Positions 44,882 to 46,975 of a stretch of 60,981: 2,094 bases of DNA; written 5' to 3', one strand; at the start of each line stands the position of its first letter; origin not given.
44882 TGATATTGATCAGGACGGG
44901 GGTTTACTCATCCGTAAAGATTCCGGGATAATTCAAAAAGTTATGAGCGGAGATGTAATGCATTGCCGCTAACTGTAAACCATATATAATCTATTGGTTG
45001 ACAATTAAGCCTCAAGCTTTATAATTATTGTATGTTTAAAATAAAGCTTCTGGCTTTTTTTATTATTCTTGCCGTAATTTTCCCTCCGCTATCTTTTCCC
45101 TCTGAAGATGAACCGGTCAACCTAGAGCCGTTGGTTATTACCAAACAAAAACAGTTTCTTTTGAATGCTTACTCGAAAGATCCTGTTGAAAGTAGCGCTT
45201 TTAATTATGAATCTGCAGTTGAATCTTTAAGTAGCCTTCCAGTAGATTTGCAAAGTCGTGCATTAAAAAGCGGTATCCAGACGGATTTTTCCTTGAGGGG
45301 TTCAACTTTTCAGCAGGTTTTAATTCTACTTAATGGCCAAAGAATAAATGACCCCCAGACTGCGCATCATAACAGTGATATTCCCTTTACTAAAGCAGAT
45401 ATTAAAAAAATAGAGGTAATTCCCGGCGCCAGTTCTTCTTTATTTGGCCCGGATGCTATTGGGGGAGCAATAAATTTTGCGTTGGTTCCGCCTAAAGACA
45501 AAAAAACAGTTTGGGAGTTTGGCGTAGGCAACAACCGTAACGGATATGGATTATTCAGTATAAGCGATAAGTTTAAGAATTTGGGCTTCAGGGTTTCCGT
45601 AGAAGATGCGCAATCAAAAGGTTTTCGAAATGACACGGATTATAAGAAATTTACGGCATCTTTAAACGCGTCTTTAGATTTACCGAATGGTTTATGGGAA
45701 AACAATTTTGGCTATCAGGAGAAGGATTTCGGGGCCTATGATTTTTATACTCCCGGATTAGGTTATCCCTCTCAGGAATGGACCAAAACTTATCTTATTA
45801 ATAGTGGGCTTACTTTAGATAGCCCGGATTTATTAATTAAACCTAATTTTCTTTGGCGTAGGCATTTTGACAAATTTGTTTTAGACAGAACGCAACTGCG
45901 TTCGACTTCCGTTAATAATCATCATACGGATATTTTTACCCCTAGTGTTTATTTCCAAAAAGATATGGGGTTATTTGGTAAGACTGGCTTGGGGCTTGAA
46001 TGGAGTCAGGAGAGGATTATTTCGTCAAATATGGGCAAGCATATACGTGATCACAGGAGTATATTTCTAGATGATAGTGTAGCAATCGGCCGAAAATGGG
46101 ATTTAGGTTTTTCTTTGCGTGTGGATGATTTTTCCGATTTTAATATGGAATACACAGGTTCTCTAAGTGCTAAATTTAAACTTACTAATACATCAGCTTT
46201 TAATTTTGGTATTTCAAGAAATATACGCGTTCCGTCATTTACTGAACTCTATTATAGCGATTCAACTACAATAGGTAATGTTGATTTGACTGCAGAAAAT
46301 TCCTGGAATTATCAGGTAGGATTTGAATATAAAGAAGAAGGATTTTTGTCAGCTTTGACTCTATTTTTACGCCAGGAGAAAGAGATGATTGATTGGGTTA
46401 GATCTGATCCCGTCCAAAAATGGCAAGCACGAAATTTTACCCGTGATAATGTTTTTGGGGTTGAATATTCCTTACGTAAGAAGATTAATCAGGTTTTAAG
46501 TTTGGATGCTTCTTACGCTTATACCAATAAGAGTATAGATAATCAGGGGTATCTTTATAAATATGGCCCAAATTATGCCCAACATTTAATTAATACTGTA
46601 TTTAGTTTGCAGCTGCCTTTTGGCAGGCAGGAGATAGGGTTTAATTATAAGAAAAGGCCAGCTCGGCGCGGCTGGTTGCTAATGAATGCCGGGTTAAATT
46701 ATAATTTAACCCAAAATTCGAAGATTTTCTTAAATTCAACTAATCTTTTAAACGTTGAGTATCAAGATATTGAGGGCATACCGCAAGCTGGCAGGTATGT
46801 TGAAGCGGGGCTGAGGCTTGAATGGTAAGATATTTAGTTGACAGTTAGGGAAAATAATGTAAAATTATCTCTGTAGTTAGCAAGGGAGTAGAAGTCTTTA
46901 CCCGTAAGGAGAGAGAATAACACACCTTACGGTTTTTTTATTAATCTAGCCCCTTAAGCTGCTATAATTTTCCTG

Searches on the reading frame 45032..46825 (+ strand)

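Call 56: search_protein_families(library=pfam, proteins=[window:45032-46825:+], max_evalue=0.00001)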
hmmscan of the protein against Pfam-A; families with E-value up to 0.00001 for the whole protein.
window:45032-46825:+ (598 aa): 2 families
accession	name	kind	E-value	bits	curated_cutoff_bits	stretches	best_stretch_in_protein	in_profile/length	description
PF00593.30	TonB_dep_Rec_b-barrel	-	2.3e-23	84.2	27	1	196-572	13-436/436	TonB dependent receptor-like, beta-barrel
PF07715.20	Plug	-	4.3e-11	43.7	23.9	1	76-146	38-107/107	TonB-dependent Receptor Plug Domain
